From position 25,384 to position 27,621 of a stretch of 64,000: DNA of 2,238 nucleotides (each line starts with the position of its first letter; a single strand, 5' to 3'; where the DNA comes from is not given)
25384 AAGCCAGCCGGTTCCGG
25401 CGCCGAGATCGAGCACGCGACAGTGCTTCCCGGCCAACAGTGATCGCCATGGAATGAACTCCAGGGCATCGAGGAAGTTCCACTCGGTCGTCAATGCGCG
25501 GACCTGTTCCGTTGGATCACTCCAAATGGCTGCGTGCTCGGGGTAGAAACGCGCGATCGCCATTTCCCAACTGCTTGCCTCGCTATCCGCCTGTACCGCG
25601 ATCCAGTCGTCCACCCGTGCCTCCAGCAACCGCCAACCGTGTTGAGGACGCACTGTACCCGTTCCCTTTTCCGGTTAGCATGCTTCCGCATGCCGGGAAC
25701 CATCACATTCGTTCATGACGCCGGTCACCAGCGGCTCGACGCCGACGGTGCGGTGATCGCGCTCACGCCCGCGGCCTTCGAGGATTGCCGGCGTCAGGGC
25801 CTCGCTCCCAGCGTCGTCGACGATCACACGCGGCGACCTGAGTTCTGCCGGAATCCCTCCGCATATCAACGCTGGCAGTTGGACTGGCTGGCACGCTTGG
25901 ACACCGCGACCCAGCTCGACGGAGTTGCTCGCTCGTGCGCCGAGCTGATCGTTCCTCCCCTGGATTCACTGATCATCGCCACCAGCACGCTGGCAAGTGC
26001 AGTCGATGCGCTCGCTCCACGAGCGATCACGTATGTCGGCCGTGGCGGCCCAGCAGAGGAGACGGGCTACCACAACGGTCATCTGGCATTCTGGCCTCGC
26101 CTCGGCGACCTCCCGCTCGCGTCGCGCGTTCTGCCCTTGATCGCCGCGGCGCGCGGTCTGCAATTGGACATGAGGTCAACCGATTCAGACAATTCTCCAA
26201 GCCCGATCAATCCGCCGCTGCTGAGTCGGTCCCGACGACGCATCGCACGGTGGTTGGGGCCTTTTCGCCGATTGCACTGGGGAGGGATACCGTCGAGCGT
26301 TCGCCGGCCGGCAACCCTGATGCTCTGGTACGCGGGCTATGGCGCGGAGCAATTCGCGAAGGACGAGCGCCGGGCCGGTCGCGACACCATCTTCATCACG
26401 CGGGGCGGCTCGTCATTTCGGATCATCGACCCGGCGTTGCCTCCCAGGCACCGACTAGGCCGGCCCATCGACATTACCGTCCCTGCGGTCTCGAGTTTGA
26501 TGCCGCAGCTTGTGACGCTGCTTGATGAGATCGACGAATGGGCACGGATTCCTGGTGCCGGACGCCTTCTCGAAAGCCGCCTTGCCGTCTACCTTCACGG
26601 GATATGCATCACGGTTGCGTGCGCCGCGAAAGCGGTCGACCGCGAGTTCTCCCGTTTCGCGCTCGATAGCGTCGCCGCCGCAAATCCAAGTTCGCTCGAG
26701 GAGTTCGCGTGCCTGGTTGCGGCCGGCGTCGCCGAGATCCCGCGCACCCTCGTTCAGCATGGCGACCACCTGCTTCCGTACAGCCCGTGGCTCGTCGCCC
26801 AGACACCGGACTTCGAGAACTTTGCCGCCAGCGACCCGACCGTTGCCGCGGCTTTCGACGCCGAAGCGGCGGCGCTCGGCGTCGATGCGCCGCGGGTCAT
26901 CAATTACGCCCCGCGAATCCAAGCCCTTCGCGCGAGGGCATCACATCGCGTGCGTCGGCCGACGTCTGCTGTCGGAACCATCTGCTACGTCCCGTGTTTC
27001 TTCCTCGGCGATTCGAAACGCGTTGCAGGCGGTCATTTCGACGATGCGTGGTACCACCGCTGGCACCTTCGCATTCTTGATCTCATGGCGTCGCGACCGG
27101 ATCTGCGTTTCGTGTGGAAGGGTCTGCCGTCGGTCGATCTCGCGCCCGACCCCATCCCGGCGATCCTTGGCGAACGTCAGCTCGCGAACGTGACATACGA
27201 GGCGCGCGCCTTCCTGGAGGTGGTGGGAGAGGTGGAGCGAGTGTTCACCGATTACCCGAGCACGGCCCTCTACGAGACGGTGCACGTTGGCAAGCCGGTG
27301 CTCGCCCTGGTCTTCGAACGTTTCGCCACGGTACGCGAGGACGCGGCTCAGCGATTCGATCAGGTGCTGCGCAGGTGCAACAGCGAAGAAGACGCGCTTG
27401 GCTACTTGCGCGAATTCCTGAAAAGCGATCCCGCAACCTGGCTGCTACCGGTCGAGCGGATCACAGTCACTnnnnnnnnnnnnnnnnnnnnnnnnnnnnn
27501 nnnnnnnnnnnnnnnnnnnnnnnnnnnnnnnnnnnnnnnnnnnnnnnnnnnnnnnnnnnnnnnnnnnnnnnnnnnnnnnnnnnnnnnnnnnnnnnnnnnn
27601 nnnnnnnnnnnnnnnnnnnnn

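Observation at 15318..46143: A 31-kb glycan island combining UDP-xylose, pseudaminic acid and heavy O-methylation capacity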

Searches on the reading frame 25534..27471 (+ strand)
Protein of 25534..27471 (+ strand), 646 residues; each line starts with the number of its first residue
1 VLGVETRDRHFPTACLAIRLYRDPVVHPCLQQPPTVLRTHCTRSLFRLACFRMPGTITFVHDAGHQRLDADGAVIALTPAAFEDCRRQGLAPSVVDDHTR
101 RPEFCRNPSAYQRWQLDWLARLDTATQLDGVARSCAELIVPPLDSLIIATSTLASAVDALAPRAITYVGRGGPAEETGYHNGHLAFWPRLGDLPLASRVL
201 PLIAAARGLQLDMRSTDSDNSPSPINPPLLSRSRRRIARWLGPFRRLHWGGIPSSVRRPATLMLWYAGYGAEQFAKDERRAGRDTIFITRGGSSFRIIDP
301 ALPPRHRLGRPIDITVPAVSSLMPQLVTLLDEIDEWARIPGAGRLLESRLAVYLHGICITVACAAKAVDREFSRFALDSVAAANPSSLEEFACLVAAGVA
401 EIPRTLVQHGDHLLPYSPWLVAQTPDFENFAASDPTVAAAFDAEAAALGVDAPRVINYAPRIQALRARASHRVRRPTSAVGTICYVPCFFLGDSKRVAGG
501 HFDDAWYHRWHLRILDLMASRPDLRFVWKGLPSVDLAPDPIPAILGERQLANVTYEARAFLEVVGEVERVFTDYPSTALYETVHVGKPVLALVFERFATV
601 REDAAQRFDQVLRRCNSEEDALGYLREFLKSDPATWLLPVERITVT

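Call 6: search_protein_families(library=pfam, proteins=[window:25534-27471:+], max_evalue=0.001)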
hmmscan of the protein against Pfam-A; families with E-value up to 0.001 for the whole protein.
window:25534-27471:+ (646 aa): 0 families

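Call 25: find_homologous_proteins(query=window:25690-27471:+, max_evalue=0.001)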
Query window:25690-27471:+ (594 aa): 83 proteins with E <= 0.001 among 8000 candidates.
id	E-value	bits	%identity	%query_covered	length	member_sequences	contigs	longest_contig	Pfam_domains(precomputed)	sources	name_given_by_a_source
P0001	0.0e+0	1354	100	100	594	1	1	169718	-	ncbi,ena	-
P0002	0.0e+0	1048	76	100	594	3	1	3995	-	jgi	jgi:hypothetical protein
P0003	0.0e+0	1038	75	100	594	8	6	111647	-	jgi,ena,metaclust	jgi:hypothetical protein|metaclust:\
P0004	0.0e+0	1029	75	100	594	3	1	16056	-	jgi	jgi:hypothetical protein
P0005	0.0e+0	1027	76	99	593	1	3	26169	-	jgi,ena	jgi:hypothetical protein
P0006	0.0e+0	1012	75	100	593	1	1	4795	-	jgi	jgi:hypothetical protein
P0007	5.8e-292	988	73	100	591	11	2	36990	-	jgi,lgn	jgi:hypothetical protein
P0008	4.3e-286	968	71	100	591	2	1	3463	-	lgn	-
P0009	1.7e-277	940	69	100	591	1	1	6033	-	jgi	jgi:hypothetical protein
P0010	2.3e-277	939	70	100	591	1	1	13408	-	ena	-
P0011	2.5e-247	840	64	100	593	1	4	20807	-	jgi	jgi:hypothetical protein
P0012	2.5e-239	814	62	99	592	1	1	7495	-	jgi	jgi:hypothetical protein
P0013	1.9e-236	804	61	100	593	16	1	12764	-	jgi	jgi:hypothetical protein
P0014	2.0e-236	804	62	99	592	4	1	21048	-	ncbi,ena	-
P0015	1.4e-235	801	61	99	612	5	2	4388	-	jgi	jgi:hypothetical protein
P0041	1.6e-196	672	52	96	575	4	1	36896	-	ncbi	-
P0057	6.6e-128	446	41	100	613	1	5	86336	-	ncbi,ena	-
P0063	2.0e-122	428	42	98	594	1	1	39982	-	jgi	jgi:hypothetical protein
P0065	3.0e-120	421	42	97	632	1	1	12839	-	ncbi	-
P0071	6.6e-109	383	40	94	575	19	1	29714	-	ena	-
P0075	1.6e-102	362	38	94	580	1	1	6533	PF27859.1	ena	-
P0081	6.5e-91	324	35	96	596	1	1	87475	-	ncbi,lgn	-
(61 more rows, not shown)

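Call 26: find_encoding_contigs(protein=P0001, flank=10000, max_places=3)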
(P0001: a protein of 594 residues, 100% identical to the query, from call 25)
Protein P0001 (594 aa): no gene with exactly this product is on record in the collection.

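Call 27: list_cluster_members(proteins=[P0001, P0057, P0081, P0041, P0065])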
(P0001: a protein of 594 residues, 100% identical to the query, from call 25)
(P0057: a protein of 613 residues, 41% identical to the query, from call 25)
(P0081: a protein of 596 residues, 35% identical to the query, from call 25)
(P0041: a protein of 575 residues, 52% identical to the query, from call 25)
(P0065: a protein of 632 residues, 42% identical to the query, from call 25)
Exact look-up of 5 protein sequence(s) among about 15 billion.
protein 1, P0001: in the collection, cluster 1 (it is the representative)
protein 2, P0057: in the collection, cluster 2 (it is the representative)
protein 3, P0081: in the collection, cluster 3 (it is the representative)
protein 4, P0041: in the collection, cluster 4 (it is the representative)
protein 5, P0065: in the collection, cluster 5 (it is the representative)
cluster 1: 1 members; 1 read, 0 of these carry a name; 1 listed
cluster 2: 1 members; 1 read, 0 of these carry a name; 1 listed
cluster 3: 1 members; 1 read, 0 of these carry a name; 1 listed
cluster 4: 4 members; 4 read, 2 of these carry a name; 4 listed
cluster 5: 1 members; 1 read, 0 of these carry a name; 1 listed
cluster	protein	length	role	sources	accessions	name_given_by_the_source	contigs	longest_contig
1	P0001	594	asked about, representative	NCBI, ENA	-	-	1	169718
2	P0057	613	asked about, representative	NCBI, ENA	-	-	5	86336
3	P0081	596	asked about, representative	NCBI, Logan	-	-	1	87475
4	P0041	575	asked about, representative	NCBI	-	-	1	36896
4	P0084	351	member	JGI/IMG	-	hypothetical protein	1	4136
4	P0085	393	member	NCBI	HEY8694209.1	MAG TPA: hypothetical protein VIR57_15875, partial [Chloroflexota bacterium]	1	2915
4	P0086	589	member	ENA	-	-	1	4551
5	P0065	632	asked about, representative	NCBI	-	-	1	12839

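Call 28: find_encoding_contigs(protein=P0057, flank=10000, max_places=2)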
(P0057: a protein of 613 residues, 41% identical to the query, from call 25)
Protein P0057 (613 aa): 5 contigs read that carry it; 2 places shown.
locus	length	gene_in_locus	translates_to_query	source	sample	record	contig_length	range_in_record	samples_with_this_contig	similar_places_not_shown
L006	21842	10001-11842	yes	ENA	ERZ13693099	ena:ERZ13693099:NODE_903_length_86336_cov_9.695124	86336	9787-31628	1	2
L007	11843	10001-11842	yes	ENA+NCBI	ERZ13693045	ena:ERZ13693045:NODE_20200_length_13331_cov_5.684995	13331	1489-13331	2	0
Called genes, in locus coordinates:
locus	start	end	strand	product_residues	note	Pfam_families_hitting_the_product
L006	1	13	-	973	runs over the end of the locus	PF00248:Aldo_ket_red, PF02348:CTP_transf_3, PF00202:Aminotran_3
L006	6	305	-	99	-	-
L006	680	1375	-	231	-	-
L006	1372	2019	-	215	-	PF00702:Hydrolase, PF12710:HAD, PF13419:HAD_2, PF13242:Hydrolase_like (weak)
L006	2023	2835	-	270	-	PF01135:PCMT (weak), PF01209:Ubie_methyltran, PF13489:Methyltransf_23, PF05175:MTS (weak), PF13649:Methyltransf_25, PF13847:Methyltransf_31, PF08241:Methyltransf_11, PF08242:Methyltransf_12, +2 more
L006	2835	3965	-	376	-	PF03102:NeuB, PF08666:SAF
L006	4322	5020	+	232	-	PF21553:Formyl_trans_C_2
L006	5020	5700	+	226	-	PF02585:PIG-L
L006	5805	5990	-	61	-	-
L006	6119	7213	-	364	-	PF01041:DegT_DnrJ_EryC1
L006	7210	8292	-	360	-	PF01073:3Beta_HSD, PF01370:Epimerase, PF02719:Polysacc_synt_2, PF04321:RmlD_sub_bind, PF16363:GDP_Man_Dehyd, PF13460:NAD_binding_10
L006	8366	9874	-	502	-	-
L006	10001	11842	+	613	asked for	-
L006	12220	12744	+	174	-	-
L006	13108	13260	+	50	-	-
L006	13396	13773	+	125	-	-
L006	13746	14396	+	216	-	-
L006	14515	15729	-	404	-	PF13191:AAA_16, PF13401:AAA_22 (faint)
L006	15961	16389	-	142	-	PF01850:PIN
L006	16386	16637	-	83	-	-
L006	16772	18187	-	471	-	PF01637:ATPase_2 (weak), PF13191:AAA_16, PF13401:AAA_22 (weak), PF03008:DUF234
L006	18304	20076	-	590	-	PF02706:Wzz, PF13807:GNVR (weak), PF00448:SRP54 (faint), PF01656:CbiA (weak), PF10609:ParA, PF13614:AAA_31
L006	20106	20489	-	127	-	PF01850:PIN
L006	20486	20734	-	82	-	-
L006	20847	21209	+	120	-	PF12844:HTH_19, PF13560:HTH_31, PF01381:HTH_3, PF13443:HTH_26 (weak)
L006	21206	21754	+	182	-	-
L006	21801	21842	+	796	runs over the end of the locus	PF13196:DUF4012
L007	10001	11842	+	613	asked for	?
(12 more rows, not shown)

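Call 29: find_encoding_contigs(protein=P0081, flank=10000, max_places=2)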
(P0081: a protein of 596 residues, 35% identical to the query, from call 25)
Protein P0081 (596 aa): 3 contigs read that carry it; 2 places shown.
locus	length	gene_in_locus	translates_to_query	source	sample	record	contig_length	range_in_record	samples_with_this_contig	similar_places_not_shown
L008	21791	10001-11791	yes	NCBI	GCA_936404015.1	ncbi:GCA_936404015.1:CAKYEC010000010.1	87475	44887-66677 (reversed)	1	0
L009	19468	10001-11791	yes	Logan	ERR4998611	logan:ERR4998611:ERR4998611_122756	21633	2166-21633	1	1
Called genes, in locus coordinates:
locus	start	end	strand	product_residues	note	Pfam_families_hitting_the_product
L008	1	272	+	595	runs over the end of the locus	PF04932:Wzy_C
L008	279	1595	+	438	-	PF02397:Bac_transf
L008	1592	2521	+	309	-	PF00535:Glycos_transf_2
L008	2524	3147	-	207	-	PF08241:Methyltransf_11, PF08242:Methyltransf_12, PF13489:Methyltransf_23, PF13649:Methyltransf_25, PF13847:Methyltransf_31 (weak)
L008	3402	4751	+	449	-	PF13439:Glyco_transf_4 (faint), PF00534:Glycos_transf_1, PF13692:Glyco_trans_1_4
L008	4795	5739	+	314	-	PF01073:3Beta_HSD (weak), PF01370:Epimerase, PF02719:Polysacc_synt_2 (weak), PF04321:RmlD_sub_bind, PF16363:GDP_Man_Dehyd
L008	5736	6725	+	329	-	PF01073:3Beta_HSD, PF01370:Epimerase, PF02719:Polysacc_synt_2, PF04321:RmlD_sub_bind, PF05368:NmrA, PF07993:NAD_binding_4, PF16363:GDP_Man_Dehyd, PF13460:NAD_binding_10, +1 more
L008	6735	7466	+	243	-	PF00483:NTP_transferase, PF12804:NTP_transf_3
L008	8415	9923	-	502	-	PF13440:Polysacc_synt_3 (weak)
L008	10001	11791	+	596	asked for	-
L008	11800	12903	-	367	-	PF02348:CTP_transf_3, PF12804:NTP_transf_3, PF13302:Acetyltransf_3, PF13523:Acetyltransf_8 (faint), PF00583:Acetyltransf_1, PF13673:Acetyltransf_10 (weak), PF13508:Acetyltransf_7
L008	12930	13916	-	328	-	PF01408:GFO_IDH_MocA, PF22725:GFO_IDH_MocA_C3, PF02894:GFO_IDH_MocA_C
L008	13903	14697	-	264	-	-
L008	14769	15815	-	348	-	PF03102:NeuB, PF08666:SAF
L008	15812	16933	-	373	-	PF00202:Aminotran_3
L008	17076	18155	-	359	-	PF01041:DegT_DnrJ_EryC1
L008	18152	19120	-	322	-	PF01073:3Beta_HSD, PF01370:Epimerase, PF02719:Polysacc_synt_2, PF04321:RmlD_sub_bind, PF05368:NmrA, PF07993:NAD_binding_4 (faint), PF16363:GDP_Man_Dehyd, PF13460:NAD_binding_10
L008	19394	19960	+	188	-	PF07963:N_methyl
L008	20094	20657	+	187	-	PF07963:N_methyl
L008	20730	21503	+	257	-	PF06750:A24_N_bact, PF01478:Peptidase_A24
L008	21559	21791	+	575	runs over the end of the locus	PF11104:PilM_2, PF06723:MreB_Mbl (faint)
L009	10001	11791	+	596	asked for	-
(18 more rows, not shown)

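Call 32: search_solved_structures(query=A2, max_evalue=10, show_alignments=2)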
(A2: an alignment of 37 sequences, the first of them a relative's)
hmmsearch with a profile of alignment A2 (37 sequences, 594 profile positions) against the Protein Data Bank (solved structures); distinct sequences matched with E-value up to 10: 1.
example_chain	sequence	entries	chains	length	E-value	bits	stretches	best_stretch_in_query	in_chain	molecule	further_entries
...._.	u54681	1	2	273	0.42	12.3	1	270-339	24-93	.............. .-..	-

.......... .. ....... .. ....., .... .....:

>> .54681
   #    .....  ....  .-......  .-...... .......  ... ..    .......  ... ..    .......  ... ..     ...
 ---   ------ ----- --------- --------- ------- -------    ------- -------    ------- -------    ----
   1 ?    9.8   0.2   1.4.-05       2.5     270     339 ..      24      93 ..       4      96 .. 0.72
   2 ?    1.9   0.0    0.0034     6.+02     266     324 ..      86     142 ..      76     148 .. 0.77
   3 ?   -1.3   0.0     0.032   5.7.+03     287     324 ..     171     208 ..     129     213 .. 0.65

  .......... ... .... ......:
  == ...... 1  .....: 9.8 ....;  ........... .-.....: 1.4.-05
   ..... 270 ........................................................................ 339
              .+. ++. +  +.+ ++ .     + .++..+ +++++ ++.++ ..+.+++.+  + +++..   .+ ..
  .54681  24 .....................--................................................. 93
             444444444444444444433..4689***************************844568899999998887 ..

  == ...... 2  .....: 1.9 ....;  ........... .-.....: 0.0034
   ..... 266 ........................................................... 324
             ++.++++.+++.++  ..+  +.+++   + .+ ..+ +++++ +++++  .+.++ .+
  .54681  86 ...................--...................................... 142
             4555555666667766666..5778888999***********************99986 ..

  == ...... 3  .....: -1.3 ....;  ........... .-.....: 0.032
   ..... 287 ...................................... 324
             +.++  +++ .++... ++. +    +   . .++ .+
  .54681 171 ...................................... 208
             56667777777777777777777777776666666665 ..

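Call 38: predict_structure(alignment_id=A2)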
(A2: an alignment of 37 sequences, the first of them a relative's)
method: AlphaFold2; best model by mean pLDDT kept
length: 594 residues; sequences in the alignment: 37
mean_pLDDT: 88.8   pTM: 0.90
mean pLDDT of the five models: 88.8, 88.4, 86.7, 86.7, 86.3
residues with pLDDT >= 90: 405; 70-90: 142; 50-70: 32; < 50: 15
segments of 3 or more residues with pLDDT < 50: 167-174
pLDDT, mean of each block of 10 residues (from residue 1): 86 81 94 92 90 91 97 95 95 95 96 93 83 85 95 97 65 54 71 70 78 89 92 90 92 91 92 94 96 95 97 97 95 93 97 88 93 94 94 96 91 73 57 90 80 93 96 87 71 93 89 91 91 94 89 96 95 96 93 76
secondary structure, 60 per line:
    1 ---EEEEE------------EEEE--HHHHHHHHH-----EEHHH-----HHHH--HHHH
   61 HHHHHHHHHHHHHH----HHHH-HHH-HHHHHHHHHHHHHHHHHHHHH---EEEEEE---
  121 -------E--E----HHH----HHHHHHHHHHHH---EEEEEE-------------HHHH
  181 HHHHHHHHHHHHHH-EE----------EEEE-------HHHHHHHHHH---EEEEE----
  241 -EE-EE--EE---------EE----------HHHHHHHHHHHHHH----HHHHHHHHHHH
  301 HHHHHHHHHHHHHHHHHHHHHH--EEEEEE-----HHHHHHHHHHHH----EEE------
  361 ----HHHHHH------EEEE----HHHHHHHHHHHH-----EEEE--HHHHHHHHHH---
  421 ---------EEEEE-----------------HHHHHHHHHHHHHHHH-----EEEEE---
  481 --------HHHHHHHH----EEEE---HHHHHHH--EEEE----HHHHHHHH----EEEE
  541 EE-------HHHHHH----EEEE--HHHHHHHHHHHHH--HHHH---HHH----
elements in order: E4-8 E21-24 H27-35 H51-54 H57-74 H79-82 H88-108 E112-117 H143-154 E158-163 H177-194 E208-211 H219-228 E232-236 H272-285 H290-322 E325-330 H336-347 E352-354 H365-370 E377-380 H385-396 E402-405 H408-417 E430-434 H452-467 E473-477 H489-496 E501-504 H508-514 E517-520 H525-532 E537-542 H550-555 E560-563 H566-578 H581-584

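Call 41: fold_search(model_id=the predicted structure, library=pdb)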
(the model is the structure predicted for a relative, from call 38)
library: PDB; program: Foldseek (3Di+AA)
matches with E <= 10: 1005; with E <= 0.001: 76
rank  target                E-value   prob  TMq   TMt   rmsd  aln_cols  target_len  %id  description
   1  7q3s                  2.7e-07  1.00  0.32  0.39  12.2       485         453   12  Crystal structure of UGT706F8 from Zea mays (released 2022-05-04)
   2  7d1i_A                3.0e-07  1.00  0.34  0.53   7.7       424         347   10  Crystal structure of acinetobacter baumannii MurG (released 2021-07-14)
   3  3dzc_A                1.5e-06  1.00  0.36  0.54  11.3       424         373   14  2.35 Angstrom resolution structure of WecB (VC0917), a UDP-N-acetylglucosamine 2-epimerase from Vibrio cholerae. (released 2008-08-12)
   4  4zht_C                2.1e-06  1.00  0.35  0.50  11.8       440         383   11  Crystal structure of UDP-GlcNAc 2-epimerase (released 2016-06-01)
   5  4zht_D                3.3e-06  1.00  0.35  0.49  11.8       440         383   11  Crystal structure of UDP-GlcNAc 2-epimerase (released 2016-06-01)
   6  7mi0                  3.7e-06  1.00  0.33  0.48  11.6       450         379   12  Crystal Structure of Glycosyltransferase from Rickettsia africae ESF-5 (released 2021-04-28)
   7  3mbo_G                4.0e-06  1.00  0.36  0.53   7.3       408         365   10  Crystal Structure of the Glycosyltransferase BaBshA bound with UDP and L-malate (released 2010-09-29)
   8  4zht_B                4.2e-06  1.00  0.35  0.49  11.8       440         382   11  Crystal structure of UDP-GlcNAc 2-epimerase (released 2016-06-01)
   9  4zht_A                1.1e-05  1.00  0.35  0.49  11.8       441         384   11  Crystal structure of UDP-GlcNAc 2-epimerase (released 2016-06-01)
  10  3mbo_A                1.3e-05  1.00  0.36  0.53   8.3       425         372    9  Crystal Structure of the Glycosyltransferase BaBshA bound with UDP and L-malate (released 2010-09-29)
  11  6vlb_A                2.3e-05  1.00  0.36  0.53  11.2       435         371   14  Crystal structure of ligand-free UDP-GlcNAc 2-epimerase from Neisseria meningitidis (released 2020-11-11)
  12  3mbo_B                2.4e-05  1.00  0.33  0.49   9.3       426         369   11  Crystal Structure of the Glycosyltransferase BaBshA bound with UDP and L-malate (released 2010-09-29)
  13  4neq                  2.7e-05  1.00  0.35  0.53   8.2       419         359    9  The structure of UDP-GlcNAc 2-epimerase from Methanocaldococcus jannaschii (released 2014-04-23)
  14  8b62_A                3.0e-05  1.00  0.28  0.42  11.3       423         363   14  Crystal Structure of P. aeruginosa WaaG in complex with UDP-galactose (released 2023-10-04)
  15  8znm_A                3.3e-05  1.00  0.32  0.41  13.2       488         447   10  CRYSTAL STRUCTURE OF DI-C-GLYCOSYLTRANSFERASE GGCGT MUTANT IN COMPLEX WITH UDP-GLC (released 2025-06-04)
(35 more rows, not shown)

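Call 42: search_protein_families(library=pfam, alignment_id=A2, max_evalue=1)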
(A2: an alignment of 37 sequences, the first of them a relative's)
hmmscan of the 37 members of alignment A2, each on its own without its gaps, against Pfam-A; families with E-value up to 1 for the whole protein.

A. member 1, P0001 (594 aa): 0 families

B. families by the number of members that match (of 37 scanned): 8 families
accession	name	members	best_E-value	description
PF20471.4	DUF6716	5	0.0014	Putative glycosyltransferase (DUF6716)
PF12893.14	Lumazine_bd_2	1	0.032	Putative lumazine-binding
PF22551.1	TY-Chap1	1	0.079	T3SS (YopN, CesT) and YbjN peptide-binding chaperone 1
PF01513.26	NAD_kinase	1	0.11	ATP-NAD kinase N-terminal domain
PF16938.10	Phage_holin_Dp1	1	0.13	Putative phage holin Dp-1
PF02604.26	PhdYeFM_antitox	1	0.24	Antitoxin Phd_YefM, type II toxin-antitoxin system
PF01239.28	PPTA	1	0.33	Protein prenyltransferase alpha subunit repeat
PF21927.1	McpB_HAMP_2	1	0.41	Methyl-accepting chemotaxis protein McpB, second HAMP domain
